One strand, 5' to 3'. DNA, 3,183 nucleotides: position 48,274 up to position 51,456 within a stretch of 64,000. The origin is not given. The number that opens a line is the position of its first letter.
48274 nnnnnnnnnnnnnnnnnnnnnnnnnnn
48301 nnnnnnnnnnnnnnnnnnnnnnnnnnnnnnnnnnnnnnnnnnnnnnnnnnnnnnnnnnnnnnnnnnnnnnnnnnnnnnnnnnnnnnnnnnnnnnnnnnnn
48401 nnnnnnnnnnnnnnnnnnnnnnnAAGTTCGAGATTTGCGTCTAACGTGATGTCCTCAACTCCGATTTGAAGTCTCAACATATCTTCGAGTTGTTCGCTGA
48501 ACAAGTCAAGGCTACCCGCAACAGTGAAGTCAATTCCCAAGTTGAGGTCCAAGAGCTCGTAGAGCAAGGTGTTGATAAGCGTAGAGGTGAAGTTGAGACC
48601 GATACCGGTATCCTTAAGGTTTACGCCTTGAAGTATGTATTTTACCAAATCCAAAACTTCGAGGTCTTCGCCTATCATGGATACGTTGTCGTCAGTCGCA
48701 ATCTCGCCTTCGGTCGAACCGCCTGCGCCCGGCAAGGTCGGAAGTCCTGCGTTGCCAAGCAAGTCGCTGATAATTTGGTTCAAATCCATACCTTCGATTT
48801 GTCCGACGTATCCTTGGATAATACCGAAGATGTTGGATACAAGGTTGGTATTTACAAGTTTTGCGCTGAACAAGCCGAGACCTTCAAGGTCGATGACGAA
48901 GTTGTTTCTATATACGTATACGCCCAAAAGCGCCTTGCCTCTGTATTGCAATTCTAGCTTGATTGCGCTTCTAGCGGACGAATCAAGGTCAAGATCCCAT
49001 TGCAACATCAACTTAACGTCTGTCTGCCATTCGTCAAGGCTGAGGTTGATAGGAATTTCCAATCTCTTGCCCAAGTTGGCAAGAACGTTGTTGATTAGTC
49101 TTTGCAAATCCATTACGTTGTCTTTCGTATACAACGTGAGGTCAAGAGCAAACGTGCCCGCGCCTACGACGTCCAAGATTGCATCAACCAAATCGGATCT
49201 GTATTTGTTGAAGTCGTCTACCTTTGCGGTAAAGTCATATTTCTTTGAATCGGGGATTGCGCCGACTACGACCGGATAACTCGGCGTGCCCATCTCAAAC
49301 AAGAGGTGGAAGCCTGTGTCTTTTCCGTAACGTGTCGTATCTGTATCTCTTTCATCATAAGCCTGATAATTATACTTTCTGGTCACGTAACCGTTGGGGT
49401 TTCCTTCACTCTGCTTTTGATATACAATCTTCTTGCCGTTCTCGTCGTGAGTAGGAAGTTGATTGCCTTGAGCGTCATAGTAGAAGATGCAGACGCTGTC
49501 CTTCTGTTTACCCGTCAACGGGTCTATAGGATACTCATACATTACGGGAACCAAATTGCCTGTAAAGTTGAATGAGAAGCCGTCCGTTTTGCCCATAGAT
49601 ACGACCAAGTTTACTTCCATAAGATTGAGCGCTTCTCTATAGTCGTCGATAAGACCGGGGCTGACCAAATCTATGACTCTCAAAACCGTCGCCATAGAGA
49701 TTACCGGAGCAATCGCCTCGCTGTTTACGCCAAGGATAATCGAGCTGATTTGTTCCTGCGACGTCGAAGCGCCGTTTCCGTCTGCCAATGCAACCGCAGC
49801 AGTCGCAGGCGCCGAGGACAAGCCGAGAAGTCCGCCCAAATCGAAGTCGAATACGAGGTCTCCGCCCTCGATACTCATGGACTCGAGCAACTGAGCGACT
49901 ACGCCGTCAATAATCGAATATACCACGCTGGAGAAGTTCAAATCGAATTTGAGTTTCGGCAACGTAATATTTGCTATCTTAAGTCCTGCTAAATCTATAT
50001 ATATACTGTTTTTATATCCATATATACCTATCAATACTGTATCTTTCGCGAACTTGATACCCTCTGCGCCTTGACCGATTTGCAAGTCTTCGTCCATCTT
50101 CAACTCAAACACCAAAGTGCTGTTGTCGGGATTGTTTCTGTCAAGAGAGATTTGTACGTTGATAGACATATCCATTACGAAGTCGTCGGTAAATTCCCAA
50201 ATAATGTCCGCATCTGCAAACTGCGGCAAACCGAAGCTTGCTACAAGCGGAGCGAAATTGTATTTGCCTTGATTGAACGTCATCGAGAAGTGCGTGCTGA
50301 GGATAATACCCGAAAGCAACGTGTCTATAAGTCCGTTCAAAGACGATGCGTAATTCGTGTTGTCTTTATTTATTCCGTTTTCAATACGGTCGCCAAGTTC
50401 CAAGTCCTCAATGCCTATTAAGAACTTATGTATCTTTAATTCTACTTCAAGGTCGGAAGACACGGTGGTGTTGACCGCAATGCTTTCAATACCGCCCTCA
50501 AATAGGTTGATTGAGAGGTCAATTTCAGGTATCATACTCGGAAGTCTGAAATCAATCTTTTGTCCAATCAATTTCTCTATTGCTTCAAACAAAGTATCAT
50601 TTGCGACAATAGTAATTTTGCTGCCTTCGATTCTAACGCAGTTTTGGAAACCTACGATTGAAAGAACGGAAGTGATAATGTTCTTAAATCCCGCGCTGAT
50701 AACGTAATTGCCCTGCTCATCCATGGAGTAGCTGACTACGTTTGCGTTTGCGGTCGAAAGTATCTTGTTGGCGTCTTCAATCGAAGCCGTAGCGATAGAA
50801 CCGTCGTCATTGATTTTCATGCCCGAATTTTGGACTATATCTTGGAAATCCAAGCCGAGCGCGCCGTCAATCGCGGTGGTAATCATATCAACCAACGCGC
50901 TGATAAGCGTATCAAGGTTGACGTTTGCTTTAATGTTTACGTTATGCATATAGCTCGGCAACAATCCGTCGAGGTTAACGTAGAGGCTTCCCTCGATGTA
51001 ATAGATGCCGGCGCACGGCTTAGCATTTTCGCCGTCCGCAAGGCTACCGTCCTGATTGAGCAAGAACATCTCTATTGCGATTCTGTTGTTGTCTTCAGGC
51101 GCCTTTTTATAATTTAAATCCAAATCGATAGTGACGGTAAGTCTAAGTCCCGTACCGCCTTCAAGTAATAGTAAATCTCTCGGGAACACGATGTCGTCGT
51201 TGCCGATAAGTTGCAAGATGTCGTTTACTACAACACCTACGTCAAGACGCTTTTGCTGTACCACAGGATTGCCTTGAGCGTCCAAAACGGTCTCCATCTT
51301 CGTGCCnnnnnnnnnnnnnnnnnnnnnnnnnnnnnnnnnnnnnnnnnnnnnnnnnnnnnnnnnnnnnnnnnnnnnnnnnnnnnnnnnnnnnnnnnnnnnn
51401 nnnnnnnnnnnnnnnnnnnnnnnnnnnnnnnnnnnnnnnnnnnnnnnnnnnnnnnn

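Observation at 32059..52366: A 20-kb, three-gene operon encodes 6,735 codons of envelope-anchored giant proteins with opposite anchoring polarity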

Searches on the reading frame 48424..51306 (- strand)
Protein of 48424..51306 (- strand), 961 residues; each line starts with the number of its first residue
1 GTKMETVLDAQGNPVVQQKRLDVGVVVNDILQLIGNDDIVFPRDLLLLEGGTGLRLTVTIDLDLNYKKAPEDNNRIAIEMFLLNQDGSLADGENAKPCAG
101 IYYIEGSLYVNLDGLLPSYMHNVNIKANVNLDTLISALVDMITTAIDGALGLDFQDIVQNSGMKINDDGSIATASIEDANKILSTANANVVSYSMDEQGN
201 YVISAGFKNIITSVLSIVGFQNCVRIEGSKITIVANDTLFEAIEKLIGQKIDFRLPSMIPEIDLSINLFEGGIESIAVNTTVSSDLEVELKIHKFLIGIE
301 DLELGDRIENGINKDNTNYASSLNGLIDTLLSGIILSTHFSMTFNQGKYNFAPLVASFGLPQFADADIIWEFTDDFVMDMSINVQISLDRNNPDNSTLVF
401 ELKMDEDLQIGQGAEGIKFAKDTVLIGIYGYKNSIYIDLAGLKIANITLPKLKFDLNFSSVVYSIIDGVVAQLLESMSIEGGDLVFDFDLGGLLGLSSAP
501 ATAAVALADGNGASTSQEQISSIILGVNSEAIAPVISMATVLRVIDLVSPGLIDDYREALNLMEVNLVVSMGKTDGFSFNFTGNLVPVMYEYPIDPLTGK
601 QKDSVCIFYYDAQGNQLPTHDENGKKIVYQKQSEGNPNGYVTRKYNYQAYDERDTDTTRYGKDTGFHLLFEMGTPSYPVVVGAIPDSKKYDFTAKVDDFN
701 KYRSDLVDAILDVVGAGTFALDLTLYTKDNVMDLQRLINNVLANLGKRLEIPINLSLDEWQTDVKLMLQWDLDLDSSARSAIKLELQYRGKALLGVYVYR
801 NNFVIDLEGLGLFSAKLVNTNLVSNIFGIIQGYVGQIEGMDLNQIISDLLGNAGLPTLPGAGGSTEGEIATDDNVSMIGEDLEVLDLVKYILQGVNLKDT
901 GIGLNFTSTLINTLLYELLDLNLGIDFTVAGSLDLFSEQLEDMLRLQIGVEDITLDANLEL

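Call 54: predict_structure(alignment_id=A3)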
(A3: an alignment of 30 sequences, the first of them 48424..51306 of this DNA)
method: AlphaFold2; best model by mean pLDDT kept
length: 961 residues; sequences in the alignment: 30
mean_pLDDT: 69.1   pTM: 0.55
mean pLDDT of the five models: 69.1, 64.4, 59.4, 57.9, 56.2
residues with pLDDT >= 90: 12; 70-90: 508; 50-70: 359; < 50: 82
segments of 3 or more residues with pLDDT < 50: 148-152, 168-170, 182-190, 495-518, 654-661, 854-882
pLDDT, mean of each block of 10 residues (from residue 1): 73 70 74 66 77 84 68 83 82 79 86 71 78 69 57 53 54 54 42 60 68 73 79 82 76 67 79 75 75 69 83 79 82 88 81 71 73 80 88 85 81 62 86 84 63 79 74 69 68 41 27 37 75 70 68 59 68 76 78 76 82 84 81 79 72 43 69 85 80 78 65 64 69 65 59 65 77 65 79 78 76 70 63 52 55 48 29 29 58 69 67 62 62 59 62 63 54
secondary structure, 60 per line:
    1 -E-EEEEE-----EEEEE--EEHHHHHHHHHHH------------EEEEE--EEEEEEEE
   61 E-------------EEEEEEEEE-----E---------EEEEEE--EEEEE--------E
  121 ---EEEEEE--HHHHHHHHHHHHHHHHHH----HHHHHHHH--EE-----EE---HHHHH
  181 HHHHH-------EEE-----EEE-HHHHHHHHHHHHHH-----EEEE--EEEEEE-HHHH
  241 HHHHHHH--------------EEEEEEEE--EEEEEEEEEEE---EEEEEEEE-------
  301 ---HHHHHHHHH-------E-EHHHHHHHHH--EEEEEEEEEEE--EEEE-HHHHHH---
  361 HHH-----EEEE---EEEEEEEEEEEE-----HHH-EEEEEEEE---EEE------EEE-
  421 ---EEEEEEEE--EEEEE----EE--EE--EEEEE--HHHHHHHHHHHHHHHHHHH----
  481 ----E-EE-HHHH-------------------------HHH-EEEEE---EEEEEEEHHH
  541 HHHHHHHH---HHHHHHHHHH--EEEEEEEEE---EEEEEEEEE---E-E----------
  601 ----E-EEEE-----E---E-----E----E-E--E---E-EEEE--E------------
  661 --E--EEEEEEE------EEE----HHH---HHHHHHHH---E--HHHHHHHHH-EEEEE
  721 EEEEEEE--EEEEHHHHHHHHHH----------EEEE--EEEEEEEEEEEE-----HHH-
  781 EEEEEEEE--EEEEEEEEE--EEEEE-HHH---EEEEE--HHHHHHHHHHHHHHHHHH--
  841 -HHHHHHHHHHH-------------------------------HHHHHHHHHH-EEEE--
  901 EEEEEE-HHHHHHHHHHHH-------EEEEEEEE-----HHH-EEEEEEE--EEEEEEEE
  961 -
elements in order (helices of 4 or more, strands of 3 or more residues): E4-8 E14-18 H23-33 E46-50 E53-61 E75-83 E99-104 E107-111 E124-129 H132-149 H154-161 H176-185 E193-195 E201-203 H205-218 E224-227 E230-235 H237-247 E262-269 E272-282 E286-293 H304-312 H323-331 E334-344 E347-350 H352-357 E369-372 E376-387 E397-404 E408-410 E417-419 E424-431 E434-438 E451-455 H458-476 H490-493 E523-527 E531-537 H538-548 H552-561 E564-572 E576-584 E607-610 E642-645 E666-672 E679-681 H692-699 H706-714 E716-727 E730-733 H734-743 E754-757 E760-771 E781-788 E791-799 E802-806 E814-818 H821-838 H842-852 H884-893 E895-898 E901-906 H908-919 E927-934 E944-950 E953-960

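Call 56: fold_search(model_id=the predicted structure, library=pdb)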
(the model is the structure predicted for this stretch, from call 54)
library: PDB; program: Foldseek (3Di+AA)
matches with E <= 10: 563; with E <= 0.001: 0
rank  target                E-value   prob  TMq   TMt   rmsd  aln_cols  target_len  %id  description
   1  4qa8                  2.2e-02  0.75  0.08  0.25  13.0       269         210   10  Crystal structure of LprF from Mycobacterium bovis (released 2014-10-22)
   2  7hs0_A                4.0e-02  0.12  0.06  0.12  24.1       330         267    7  PanDDA analysis group deposition -- Crystal Structure of FatA in complex with Z119990900 (released 2025-08-13)
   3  2byo                  5.2e-02  0.72  0.08  0.27  12.6       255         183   10  Crystal structure of Mycobacterium tuberculosis lipoprotein LppX (Rv2945c) (released 2006-03-22)
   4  4fms_A                7.4e-02  0.06  0.06  0.13  31.8       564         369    8  Crystal structure of Pseudomonas aeruginosa OccK2 (OpdF) in complex with glucuronate (released 2013-03-13)
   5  7hqr_A                8.2e-02  0.09  0.05  0.12  24.7       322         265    6  PanDDA analysis group deposition -- Crystal Structure of FatA in complex with Z56946871 (released 2025-08-13)
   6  9nju_A                1.0e-01  0.08  0.05  0.02  25.6       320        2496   10  Structure of native homodimer of D. discoideum polyketide synthase Pks16 (released 2025-03-12)
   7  9ens_A                1.3e-01  0.04  0.05  0.05  36.5       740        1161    8  Cleavage product of vitellogenin from the honey bee hemolymph (released 2025-03-26)
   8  2y0h                  1.5e-01  0.03  0.05  0.10  29.5       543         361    8  Crystal Structure of Pseudomonas Aeruginosa OpdL (released 2011-12-21)
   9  7hqx_A                1.8e-01  0.08  0.06  0.12  24.3       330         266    8  PanDDA analysis group deposition -- Crystal Structure of FatA in complex with Z218760918 (released 2025-08-13)
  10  6t1w_B                2.3e-01  0.02  0.04  0.07  34.1       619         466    9  Structure of E. coli BamA in complex with lipoprotein RcsF (released 2020-05-13)
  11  7hrf_B                2.4e-01  0.07  0.05  0.12  24.1       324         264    6  PanDDA analysis group deposition -- Crystal Structure of FatA in complex with Z33546479 (released 2025-08-13)
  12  9nfq_A                2.4e-01  0.02  0.05  0.06  31.8       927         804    8  Crystal structure of CRBN-DDB1 and MRT-3486 in complex with NEK7 (released 2025-07-09)
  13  4n4r_C                2.5e-01  0.01  0.04  0.06  34.4       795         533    8  Structure basis of lipopolysaccharide biogenesis (released 2014-06-25)
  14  7hr5_A                2.6e-01  0.06  0.05  0.12  24.6       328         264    8  PanDDA analysis group deposition -- Crystal Structure of FatA in complex with Z969591530 (released 2025-08-13)
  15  9p4v_A                2.6e-01  0.03  0.06  0.04  36.5       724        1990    8  Atomic model of wild type S. cerevisiae Fatty Acid Synthase (FAS) in complex with Palmitoyl-CoA (in vitro binding) (released 2025-08-27)
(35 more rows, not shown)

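Call 90: find_related_loci(query=A3, collection=metagenome_contigs, flank=10000)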
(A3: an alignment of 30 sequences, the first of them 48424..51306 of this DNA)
Query A3 (961 aa) in metagenome_contigs; peptide patterns used: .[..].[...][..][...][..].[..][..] (x = any residue, [..] = any of these).
54 stretches matched a pattern; 1 encode a relative of the query (tblastn E <= 1e-3); 1 distinct loci.
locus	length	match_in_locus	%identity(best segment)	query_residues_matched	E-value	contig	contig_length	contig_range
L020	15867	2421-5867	28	17-955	4e-64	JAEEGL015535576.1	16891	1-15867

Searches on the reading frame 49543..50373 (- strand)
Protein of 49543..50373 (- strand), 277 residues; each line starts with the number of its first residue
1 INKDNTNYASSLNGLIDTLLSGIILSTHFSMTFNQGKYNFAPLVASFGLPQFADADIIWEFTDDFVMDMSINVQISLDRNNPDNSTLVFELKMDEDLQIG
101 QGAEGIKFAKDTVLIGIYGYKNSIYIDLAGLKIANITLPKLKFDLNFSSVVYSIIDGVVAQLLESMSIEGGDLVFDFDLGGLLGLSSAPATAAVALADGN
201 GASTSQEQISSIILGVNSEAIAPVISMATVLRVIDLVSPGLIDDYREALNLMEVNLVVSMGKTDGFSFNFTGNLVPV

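Call 63: search_solved_structures(query=A5, max_evalue=10)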
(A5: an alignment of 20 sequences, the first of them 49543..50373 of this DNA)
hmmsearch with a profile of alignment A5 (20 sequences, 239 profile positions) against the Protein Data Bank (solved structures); distinct sequences matched with E-value up to 10: 2.
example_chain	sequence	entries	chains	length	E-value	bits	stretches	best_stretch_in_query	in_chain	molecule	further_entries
3rmt_A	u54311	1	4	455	1.5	11.8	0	192-237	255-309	3-phosphoshikimate 1-carboxyvinyltransferase 1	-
6lk2_A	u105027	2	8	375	1.8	11.5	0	96-140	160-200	3-dehydroquinate synthase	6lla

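Call 71: search_protein_representatives(alignment_id=A5)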
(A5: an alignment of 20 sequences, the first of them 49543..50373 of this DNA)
Query: 20 sequences, 239 profile positions. Proteins with E-value up to 0.001 (for the whole library): 127; up to 1e-10: 92; up to 1e-30: 53. The best 127 are listed.
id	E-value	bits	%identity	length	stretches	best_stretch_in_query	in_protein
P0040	0.0e+00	1813.7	-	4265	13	1-238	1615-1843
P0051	0.0e+00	1509.5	-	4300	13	2-239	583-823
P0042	2.0e-266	895.4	-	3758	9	3-238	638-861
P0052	4.0e-188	639.0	-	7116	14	1-221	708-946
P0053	6.7e-139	477.9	-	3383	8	1-228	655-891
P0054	1.2e-123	427.9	-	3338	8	11-224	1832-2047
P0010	1.9e-118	410.9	-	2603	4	1-238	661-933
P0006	6.5e-109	379.7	-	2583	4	3-238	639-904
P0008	2.5e-105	368.0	-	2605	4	4-237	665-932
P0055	1.0e-101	356.1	-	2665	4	1-238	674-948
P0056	2.5e-100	351.6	-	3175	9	3-232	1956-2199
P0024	4.6e-98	344.2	-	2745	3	1-239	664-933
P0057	9.9e-98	343.1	-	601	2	2-238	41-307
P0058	1.3e-97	342.7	-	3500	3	2-238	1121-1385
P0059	3.4e-94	331.5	-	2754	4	5-236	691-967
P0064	1.5e-83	296.6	-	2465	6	4-228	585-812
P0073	1.2e-71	257.7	-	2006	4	2-238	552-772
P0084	1.2e-41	159.5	-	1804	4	8-230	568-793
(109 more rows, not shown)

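Call 73: search_protein_families(library=pfam, proteins=[P0053, P0064, P0073, P0084], max_evalue=0.01)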
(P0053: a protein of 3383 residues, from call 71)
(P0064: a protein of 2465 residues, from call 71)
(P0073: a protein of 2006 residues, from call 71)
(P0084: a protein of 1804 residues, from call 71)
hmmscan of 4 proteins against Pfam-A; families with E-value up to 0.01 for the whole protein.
P0053 (3383 aa): 0 families

P0064 (2465 aa): 1 family
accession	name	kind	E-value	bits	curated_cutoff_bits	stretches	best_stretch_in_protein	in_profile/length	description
PF07532.17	Big_4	-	0.0071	16.3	22.1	0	2212-2246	2-32/59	Bacterial Ig-like domain (group 4)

P0073 (2006 aa): 1 family
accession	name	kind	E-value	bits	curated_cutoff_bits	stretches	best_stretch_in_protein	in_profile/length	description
PF07532.17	Big_4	-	0.0011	18.9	22.1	0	1696-1722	17-44/59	Bacterial Ig-like domain (group 4)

P0084 (1804 aa): 1 family
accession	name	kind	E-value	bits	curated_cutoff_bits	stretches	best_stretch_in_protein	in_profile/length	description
PF07532.17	Big_4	-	0.0006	19.7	22.1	0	1740-1763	15-39/59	Bacterial Ig-like domain (group 4)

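Call 75: find_encoding_contigs(protein=P0053, flank=10000, max_places=1)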
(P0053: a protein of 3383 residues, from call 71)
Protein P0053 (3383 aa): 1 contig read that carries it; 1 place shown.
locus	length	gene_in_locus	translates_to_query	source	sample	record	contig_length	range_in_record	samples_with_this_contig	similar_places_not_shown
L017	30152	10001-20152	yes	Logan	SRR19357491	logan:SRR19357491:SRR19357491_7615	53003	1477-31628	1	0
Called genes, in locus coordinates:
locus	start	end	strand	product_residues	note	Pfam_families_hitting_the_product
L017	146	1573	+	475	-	PF00070:Pyr_redox (weak), PF01266:DAO, PF05834:Lycopene_cycl (faint), PF07992:Pyr_redox_2 (faint), PF13450:NAD_binding_8 (weak), PF04324:Fer2_BFD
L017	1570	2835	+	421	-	PF00070:Pyr_redox (faint), PF00890:FAD_binding_2 (faint), PF01266:DAO (faint), PF03486:HI0933_like (faint), PF07992:Pyr_redox_2, PF12831:FAD_oxidored (weak), PF13450:NAD_binding_8 (faint), PF13738:Pyr_redox_3 (weak)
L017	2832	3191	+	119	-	PF07892:DUF1667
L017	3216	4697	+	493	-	PF00370:FGGY_N, PF02782:FGGY_C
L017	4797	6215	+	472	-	PF07690:MFS_1, PF13347:MFS_2, PF07690:MFS_1 (weak)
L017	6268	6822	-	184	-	PF00440:TetR_N (weak), PF14278:TetR_C_8 (weak)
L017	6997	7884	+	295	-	PF02645:DegV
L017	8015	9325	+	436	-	PF02550:AcetylCoA_hydro, PF13336:AcetylCoA_hyd_C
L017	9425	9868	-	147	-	-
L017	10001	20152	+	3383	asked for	-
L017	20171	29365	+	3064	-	-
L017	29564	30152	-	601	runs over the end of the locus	PF02065:Melibiase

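Call 78: find_encoding_contigs(protein=P0073, flank=10000, max_places=1)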
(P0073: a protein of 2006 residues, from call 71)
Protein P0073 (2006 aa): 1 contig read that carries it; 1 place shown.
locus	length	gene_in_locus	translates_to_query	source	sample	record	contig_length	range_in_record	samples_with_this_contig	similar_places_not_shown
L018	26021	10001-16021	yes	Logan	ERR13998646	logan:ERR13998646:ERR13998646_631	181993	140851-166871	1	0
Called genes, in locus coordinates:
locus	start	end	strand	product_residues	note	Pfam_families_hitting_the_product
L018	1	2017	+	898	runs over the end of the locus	-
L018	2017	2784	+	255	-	-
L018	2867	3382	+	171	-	-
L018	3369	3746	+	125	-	-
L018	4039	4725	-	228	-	PF00005:ABC_tran, PF13304:AAA_21 (faint)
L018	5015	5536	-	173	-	-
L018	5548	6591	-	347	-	-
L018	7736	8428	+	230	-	PF00072:Response_reg, PF00486:Trans_reg_C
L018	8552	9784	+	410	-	PF02518:HATPase_c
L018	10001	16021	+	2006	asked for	-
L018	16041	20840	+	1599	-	PF18887:MBG_3 (faint), PF18676:MBG_2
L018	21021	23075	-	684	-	PF00724:Oxidored_FMN, PF00890:FAD_binding_2 (faint), PF01134:GIDA (faint), PF07992:Pyr_redox_2, PF12831:FAD_oxidored (weak), PF13450:NAD_binding_8 (weak), PF13738:Pyr_redox_3, PF00070:Pyr_redox, +3 more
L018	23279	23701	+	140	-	PF01047:MarR (faint), PF12802:MarR_2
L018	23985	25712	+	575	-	PF00664:ABC_membrane, PF00005:ABC_tran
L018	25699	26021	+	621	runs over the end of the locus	PF00664:ABC_membrane, PF00005:ABC_tran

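Call 79: find_encoding_contigs(protein=P0056, flank=10000, max_places=1)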
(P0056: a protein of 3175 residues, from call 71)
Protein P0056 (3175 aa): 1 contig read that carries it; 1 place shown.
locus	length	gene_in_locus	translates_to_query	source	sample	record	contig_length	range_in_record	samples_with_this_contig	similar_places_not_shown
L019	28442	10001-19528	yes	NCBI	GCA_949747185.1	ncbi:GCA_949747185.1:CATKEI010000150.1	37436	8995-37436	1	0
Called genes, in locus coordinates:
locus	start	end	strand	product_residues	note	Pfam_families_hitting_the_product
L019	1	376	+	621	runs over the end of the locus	PF22019:GlgB_N (faint), PF02922:CBM_48, PF00128:Alpha-amylase, PF02806:Alpha-amylase_C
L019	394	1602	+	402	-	PF00483:NTP_transferase, PF00132:Hexapep (faint), PF24894:Hexapep_GlmU, PF25087:GMPPB_C, PF25084:LbH_EIF2B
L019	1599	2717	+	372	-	PF00483:NTP_transferase, PF25084:LbH_EIF2B, PF24894:Hexapep_GlmU, PF25247:LbH_GLGC (faint), PF25087:GMPPB_C (weak)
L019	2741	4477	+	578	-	PF08323:Glyco_transf_5, PF00534:Glycos_transf_1, PF13692:Glyco_trans_1_4, PF20706:GT4-conflict (weak)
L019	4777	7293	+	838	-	PF00343:Phosphorylase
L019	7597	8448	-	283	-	PF07786:HGSNAT_cat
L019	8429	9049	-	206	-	-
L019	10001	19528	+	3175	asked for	-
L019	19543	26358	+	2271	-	-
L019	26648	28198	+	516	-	PF00474:SSF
